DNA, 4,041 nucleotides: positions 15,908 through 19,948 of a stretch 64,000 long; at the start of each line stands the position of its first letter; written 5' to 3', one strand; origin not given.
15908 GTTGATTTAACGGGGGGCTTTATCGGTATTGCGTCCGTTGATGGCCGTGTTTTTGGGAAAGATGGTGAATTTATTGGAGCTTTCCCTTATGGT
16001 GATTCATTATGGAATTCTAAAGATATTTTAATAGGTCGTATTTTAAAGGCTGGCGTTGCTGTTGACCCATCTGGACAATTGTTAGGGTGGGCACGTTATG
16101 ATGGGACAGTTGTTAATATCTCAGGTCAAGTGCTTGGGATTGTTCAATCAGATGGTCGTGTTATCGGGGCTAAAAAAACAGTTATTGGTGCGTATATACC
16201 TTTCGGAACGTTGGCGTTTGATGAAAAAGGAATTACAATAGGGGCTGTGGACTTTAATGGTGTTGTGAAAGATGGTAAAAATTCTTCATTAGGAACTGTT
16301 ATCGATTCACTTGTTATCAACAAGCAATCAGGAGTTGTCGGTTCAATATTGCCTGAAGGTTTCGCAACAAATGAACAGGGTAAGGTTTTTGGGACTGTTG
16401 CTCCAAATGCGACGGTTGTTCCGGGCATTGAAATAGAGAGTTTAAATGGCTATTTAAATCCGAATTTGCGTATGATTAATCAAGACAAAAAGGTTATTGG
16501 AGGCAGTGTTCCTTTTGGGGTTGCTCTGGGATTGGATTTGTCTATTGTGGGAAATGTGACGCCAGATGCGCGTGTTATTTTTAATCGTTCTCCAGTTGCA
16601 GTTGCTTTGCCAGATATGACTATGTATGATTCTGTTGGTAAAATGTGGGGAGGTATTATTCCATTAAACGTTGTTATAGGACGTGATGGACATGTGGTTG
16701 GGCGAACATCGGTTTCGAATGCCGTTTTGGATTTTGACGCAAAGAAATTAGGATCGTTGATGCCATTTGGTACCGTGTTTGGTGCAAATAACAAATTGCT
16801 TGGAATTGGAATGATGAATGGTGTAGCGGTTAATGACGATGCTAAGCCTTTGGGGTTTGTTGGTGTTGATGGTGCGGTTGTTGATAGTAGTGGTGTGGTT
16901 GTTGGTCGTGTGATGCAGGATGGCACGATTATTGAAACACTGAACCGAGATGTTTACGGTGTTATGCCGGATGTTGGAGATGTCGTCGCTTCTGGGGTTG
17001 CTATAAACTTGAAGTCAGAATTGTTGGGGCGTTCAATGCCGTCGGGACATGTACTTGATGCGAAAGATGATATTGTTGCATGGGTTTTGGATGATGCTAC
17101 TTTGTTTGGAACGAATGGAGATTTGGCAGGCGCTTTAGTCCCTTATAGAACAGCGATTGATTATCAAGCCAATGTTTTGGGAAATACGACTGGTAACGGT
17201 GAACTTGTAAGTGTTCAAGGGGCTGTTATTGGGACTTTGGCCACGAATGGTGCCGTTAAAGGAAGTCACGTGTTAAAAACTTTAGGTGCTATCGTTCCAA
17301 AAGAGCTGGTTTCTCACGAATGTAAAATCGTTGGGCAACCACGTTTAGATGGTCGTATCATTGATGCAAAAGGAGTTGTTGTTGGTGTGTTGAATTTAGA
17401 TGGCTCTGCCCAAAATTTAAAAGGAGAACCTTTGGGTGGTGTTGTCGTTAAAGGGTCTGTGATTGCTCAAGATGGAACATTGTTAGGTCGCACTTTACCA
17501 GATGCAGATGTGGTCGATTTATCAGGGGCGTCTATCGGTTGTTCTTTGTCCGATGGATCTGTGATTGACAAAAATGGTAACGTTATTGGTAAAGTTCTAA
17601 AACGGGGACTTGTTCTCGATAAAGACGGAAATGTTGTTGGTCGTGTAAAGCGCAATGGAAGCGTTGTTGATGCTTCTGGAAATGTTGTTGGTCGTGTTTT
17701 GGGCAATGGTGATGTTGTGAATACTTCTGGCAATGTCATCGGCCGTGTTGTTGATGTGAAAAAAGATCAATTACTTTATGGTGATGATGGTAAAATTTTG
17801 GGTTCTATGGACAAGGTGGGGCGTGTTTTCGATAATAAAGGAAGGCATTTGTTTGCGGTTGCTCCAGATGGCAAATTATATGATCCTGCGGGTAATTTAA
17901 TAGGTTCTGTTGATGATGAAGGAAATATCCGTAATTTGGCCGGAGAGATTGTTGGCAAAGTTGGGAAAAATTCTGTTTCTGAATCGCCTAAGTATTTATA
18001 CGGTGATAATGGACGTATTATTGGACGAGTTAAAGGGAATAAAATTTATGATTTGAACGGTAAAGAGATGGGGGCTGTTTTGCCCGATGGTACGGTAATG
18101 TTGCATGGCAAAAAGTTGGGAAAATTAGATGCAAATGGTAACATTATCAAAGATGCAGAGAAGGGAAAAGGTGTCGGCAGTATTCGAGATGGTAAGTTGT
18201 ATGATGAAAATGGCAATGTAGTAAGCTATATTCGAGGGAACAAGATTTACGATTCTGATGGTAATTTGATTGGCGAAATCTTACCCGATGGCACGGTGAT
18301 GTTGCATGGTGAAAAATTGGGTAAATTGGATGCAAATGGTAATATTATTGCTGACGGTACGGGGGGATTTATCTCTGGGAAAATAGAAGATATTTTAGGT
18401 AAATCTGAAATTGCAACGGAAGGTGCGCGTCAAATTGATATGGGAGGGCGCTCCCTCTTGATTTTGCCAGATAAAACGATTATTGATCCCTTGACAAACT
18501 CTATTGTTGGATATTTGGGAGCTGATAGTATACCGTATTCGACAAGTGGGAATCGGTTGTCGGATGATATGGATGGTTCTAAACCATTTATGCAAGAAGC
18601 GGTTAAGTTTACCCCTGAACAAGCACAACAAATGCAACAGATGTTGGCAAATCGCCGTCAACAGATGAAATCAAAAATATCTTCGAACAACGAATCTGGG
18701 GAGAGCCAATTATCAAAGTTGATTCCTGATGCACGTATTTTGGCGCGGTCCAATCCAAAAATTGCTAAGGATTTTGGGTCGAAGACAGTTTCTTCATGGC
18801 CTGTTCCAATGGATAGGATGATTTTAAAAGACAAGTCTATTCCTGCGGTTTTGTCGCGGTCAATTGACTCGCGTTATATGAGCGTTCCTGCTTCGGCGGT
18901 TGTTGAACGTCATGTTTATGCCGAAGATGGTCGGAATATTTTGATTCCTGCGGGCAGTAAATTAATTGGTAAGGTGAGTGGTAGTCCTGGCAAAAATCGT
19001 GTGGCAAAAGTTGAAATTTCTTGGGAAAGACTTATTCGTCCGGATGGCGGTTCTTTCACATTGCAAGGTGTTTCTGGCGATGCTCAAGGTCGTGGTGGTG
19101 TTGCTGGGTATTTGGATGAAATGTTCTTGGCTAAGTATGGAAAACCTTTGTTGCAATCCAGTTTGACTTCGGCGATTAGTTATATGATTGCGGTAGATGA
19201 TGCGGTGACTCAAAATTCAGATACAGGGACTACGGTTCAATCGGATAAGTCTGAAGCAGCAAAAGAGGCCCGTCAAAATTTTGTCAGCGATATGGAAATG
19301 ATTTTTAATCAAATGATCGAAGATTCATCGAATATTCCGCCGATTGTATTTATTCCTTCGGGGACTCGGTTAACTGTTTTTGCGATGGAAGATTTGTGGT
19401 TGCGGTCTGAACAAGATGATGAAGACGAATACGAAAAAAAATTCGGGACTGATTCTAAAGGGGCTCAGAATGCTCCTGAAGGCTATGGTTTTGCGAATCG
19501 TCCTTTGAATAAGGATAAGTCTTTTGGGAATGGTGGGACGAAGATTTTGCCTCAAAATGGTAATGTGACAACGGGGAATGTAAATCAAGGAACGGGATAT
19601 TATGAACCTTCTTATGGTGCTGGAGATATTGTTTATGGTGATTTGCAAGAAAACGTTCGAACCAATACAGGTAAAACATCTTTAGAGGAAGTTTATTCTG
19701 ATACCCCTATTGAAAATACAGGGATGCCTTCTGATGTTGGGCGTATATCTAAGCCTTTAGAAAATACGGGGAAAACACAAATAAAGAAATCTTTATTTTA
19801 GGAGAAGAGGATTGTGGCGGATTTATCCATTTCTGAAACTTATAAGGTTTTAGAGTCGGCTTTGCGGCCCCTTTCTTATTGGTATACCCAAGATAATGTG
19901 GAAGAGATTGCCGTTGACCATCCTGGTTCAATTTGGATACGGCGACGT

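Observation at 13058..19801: CagY-like giant VirB10 with about 1500 aa of ~20-residue Gly/Val-rich repeats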

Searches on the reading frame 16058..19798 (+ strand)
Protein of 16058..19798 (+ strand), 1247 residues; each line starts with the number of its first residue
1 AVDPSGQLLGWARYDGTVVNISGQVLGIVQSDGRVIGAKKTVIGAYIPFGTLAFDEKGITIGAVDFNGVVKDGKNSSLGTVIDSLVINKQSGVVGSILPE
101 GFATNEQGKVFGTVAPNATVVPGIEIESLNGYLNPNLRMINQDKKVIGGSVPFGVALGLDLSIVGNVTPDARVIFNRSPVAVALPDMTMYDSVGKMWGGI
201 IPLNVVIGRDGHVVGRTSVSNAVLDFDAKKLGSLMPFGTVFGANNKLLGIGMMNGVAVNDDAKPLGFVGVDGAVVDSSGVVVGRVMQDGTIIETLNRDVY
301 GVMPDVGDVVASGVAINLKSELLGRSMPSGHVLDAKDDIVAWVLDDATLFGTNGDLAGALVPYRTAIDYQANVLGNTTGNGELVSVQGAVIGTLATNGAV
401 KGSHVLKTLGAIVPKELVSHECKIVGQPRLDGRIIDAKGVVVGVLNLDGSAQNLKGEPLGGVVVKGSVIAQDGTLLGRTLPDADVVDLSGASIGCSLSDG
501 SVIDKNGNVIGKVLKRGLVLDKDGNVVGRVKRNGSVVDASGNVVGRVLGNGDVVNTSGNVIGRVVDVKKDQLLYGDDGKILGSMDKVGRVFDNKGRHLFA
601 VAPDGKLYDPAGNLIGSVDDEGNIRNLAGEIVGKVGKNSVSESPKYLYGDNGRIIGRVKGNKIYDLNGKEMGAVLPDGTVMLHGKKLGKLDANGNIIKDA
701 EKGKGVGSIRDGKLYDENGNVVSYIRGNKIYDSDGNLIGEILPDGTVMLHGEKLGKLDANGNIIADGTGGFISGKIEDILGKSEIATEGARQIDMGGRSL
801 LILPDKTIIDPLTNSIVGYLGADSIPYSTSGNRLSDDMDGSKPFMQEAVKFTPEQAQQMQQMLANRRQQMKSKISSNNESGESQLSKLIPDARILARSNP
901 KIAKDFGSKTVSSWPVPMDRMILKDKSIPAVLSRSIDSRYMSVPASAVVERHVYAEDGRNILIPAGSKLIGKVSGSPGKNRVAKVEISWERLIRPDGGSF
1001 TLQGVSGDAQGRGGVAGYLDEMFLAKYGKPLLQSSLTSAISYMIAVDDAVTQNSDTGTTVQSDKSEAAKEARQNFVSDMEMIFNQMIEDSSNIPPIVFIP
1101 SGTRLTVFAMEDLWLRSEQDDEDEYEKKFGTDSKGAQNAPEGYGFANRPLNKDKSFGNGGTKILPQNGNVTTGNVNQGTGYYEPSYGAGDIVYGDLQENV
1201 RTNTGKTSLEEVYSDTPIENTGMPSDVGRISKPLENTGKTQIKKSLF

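Call 80: search_dna_similar(query=window:16058-19798:+, collection=plasmids, mode=protein, max_rows=12)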
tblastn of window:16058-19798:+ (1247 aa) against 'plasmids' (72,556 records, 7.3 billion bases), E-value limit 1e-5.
Records with a match: 1918; places in all: 1970; records where one place covers at least 80% of the query: 0.
Best place of each record, by identity: <60% 1918.
By first word of the organism name: Agrobacterium 237; Rhizobium 233; Sinorhizobium 129; Campylobacter 106; Xanthomonas 100; uncultured 94; Escherichia 74; Acinetobacter 73; Phaeobacter 72; Klebsiella 51; and 156 more.
By predicted mobility (MOB-suite, as given by PLSDB): conjugative 1378; non-mobilizable 416; mobilizable 124.
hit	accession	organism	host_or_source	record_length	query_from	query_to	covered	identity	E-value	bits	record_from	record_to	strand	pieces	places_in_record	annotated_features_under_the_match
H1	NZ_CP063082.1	Helicobacter cinaedi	Homo sapiens,isolate,blood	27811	660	1115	37%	27.7%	3e-18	99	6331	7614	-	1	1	DNA type IV secretion system protein ComB10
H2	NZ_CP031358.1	Erythrobacter aureus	marine sediment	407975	831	1122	23%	31.7%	7e-27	127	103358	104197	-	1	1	TrbI/VirB10 family protein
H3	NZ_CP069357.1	Microvirga sp. VF16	Vachellia farnesiana,Cell culture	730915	912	1155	20%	37.2%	3e-33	148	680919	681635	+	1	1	TrbI/VirB10 family protein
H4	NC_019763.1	Oscillatoria nigro-viridis PCC 7112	-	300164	423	747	26%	25.9%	1e-6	61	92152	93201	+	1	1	putative Ig domain-containing protein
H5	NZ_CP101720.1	Xanthomonas oryzae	Oryza sativa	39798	797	1113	25%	25.3%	6e-8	65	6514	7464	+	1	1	TrbI/VirB10 family protein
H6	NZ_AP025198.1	Helicobacter cinaedi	Cricetinae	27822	847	1115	22%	29.7%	7e-17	95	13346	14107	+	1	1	DNA type IV secretion system protein ComB10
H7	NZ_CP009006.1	Xanthomonas citri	Citrus sinensis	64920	797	1113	25%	25.1%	3e-8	66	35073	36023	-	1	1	TrbI/VirB10 family protein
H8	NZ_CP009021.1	Xanthomonas citri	Citrus sinensis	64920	797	1113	25%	25.1%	3e-8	66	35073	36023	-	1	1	TrbI/VirB10 family protein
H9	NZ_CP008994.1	Xanthomonas citri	Citrus sinensis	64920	797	1113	25%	25.1%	3e-8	66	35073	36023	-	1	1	TrbI/VirB10 family protein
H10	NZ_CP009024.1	Xanthomonas citri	Citrus sinensis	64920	797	1113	25%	25.1%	3e-8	66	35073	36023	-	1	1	TrbI/VirB10 family protein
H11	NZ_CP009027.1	Xanthomonas citri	citrus spp.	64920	797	1113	25%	25.1%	3e-8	66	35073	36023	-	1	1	TrbI/VirB10 family protein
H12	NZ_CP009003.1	Xanthomonas citri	citrus spp.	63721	797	1113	25%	25.1%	3e-8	66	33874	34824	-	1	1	TrbI/VirB10 family protein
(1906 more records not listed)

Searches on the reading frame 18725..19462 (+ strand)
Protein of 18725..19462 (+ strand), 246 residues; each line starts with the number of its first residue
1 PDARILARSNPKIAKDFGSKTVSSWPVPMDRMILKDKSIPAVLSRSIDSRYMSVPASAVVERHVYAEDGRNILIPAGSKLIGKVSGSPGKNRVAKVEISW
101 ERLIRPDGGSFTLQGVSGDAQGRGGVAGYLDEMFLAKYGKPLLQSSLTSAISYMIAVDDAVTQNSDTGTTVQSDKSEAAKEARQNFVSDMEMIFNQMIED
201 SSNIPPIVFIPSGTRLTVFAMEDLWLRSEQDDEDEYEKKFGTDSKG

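Call 59: search_protein_representatives(protein=window:18725-19462:+)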
Query: 246 residues. Proteins with E-value up to 0.001 (for the whole library): 5445; up to 1e-10: 1428; up to 1e-30: 104. The best 150 are listed.
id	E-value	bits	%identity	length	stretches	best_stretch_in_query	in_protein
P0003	4.3e-114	396.1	74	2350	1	1-243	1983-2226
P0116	8.9e-108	375.4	68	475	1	1-245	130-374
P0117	2.1e-107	374.2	69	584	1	1-245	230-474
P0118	5.3e-107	372.9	68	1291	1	1-245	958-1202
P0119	1.0e-97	342.5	63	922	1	1-244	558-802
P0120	3.4e-93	327.7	60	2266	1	1-244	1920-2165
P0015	9.6e-91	319.7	62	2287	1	1-243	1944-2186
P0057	9.6e-91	319.7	60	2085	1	1-244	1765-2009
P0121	6.9e-87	307.1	63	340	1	30-245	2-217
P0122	1.2e-85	303.1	61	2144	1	1-236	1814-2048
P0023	1.0e-84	300.0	58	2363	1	1-243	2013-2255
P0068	4.1e-80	284.9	55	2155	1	1-245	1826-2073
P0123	8.4e-80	283.9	55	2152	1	1-237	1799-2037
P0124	1.8e-79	282.8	57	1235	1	5-242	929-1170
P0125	5.8e-78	277.9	79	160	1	32-191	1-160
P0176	1.8e-42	161.8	41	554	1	19-228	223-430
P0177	1.2e-41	159.0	42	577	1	20-228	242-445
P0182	8.8e-38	146.4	46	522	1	19-232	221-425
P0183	1.3e-37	145.9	42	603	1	21-228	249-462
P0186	1.0e-36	143.0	40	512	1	21-237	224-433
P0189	2.6e-36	141.6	39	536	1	21-229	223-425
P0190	7.6e-36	140.1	40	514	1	21-228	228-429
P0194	1.9e-34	135.5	38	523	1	21-227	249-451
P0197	7.5e-34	133.6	40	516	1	21-228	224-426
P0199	3.1e-33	131.6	36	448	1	20-227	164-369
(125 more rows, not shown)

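Call 60: list_cluster_members(proteins=[P0176, P0177, P0182, P0183, P0186, P0189, P0190, P0194, P0197, P0199])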
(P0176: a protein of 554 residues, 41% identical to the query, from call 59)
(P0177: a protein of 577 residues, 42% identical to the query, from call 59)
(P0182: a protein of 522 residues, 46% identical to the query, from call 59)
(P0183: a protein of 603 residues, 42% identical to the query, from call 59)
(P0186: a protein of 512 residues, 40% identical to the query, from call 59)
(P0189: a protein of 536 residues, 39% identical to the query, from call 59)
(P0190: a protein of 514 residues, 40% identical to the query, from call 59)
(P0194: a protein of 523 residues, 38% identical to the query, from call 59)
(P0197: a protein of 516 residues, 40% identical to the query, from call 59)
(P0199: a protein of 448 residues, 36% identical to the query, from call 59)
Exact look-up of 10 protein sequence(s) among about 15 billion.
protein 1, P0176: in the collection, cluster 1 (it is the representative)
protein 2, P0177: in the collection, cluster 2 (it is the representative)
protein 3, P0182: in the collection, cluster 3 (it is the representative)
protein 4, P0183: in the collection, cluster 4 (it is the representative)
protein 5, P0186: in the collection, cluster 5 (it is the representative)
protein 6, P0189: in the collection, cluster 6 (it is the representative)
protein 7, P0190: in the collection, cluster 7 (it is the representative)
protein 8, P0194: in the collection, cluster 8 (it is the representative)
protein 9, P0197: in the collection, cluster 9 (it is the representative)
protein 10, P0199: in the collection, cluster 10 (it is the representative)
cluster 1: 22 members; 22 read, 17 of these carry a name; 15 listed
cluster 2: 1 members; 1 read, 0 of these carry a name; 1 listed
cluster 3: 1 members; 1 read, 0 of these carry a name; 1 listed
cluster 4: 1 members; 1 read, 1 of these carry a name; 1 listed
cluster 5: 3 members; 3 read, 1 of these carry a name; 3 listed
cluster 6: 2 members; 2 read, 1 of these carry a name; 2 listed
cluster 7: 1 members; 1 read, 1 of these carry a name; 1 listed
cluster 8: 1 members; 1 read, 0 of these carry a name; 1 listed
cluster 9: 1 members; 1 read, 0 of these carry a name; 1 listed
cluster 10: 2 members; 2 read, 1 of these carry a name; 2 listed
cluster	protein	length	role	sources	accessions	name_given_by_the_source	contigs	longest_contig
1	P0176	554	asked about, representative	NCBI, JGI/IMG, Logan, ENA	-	type IV secretion system protein VirB10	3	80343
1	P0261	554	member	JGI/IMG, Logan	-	type IV secretion system protein VirB10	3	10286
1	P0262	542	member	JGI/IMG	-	type IV secretion system protein VirB10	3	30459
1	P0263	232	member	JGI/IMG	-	hypothetical protein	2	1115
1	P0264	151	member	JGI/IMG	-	hypothetical protein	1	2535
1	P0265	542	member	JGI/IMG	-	type IV secretion system protein VirB10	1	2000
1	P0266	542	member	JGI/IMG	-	type IV secretion system protein VirB10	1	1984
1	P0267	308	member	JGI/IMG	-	hypothetical protein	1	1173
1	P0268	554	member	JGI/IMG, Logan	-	type IV secretion system protein VirB10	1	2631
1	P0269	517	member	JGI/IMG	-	type IV secretion system protein VirB10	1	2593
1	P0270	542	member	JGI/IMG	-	type IV secretion system protein VirB10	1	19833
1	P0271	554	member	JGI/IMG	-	type IV secretion system protein VirB10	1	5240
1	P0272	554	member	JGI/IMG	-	type IV secretion system protein VirB10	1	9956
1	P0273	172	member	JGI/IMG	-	hypothetical protein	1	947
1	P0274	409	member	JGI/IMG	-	hypothetical protein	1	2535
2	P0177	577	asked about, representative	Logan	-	-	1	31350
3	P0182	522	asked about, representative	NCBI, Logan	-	-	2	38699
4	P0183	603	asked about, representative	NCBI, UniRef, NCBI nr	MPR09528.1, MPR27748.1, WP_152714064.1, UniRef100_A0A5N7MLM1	TrbI/VirB10 family protein [Microvirga tunisiensis] | TrbI/VirB10 family protein n=1 Tax=Microvirga tunisiensis TaxID=2108360 ...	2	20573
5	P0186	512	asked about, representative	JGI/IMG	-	hypothetical protein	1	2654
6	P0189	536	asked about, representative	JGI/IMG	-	hypothetical protein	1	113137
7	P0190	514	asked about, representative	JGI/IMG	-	type IV secretion system protein VirB10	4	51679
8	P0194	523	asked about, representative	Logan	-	-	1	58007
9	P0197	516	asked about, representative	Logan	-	-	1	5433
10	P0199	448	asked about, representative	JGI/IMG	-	type IV secretion system protein VirB10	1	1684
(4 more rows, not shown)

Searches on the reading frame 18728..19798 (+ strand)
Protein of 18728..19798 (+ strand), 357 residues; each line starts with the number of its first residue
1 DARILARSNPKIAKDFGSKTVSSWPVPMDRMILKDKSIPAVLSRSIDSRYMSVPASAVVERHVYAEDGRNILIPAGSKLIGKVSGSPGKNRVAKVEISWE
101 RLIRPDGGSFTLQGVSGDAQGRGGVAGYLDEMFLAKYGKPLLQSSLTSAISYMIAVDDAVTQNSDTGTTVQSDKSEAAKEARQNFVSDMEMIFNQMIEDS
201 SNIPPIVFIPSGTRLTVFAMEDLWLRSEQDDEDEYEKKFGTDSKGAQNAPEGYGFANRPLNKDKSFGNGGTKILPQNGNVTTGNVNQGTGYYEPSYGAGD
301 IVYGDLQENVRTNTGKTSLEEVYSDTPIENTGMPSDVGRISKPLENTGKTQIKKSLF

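Call 10: find_related_loci(query=window:18728-19798:+, collection=genome_contigs, flank=10000)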
Query window:18728-19798:+ (357 aa) in genome_contigs; peptide patterns used: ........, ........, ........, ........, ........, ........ (x = any residue, [..] = any of these).
69 stretches matched a pattern; 6 encode a relative of the query (tblastn E <= 1e-3); 6 distinct loci.
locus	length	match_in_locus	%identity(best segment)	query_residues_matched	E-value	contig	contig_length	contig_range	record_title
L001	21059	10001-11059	66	1-345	4e-150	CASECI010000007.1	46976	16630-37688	uncultured Alphaproteobacteria bacterium isolate CO.O44.metabat-bins.45 genome assembly, contig: CO.O44.metabat-bins.45.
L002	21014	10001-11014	64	1-345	1e-145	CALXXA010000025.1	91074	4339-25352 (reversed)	MAG: uncultured Alphaproteobacteria bacterium isolate E30__bin278 genome assembly, contig: E30__k127_5752291, whole geno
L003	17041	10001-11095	64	1-357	2e-143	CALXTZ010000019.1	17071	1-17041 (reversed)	MAG: uncultured Alphaproteobacteria bacterium isolate BRZ_AF__bin11 genome assembly, contig: BRZ_AF__NODE_5170_length_17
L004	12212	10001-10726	64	19-260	1e-107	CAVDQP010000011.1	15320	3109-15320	Holdemanella biformis isolate H07667-L1_cleanbin_000032 genome assembly, contig: Spades_H07667-L1_contig_3383, whole gen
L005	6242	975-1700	63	19-260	6e-106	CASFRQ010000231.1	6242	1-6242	uncultured Alphaproteobacteria bacterium isolate SI.B29.metabat-bins.28 genome assembly, contig: SI.B29.metabat-bins.28.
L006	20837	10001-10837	57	3-294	2e-105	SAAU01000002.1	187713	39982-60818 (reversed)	MAG: Alphaproteobacteria bacterium isolate INTA.CYC.063 contig-100_19, whole genome shotgun sequence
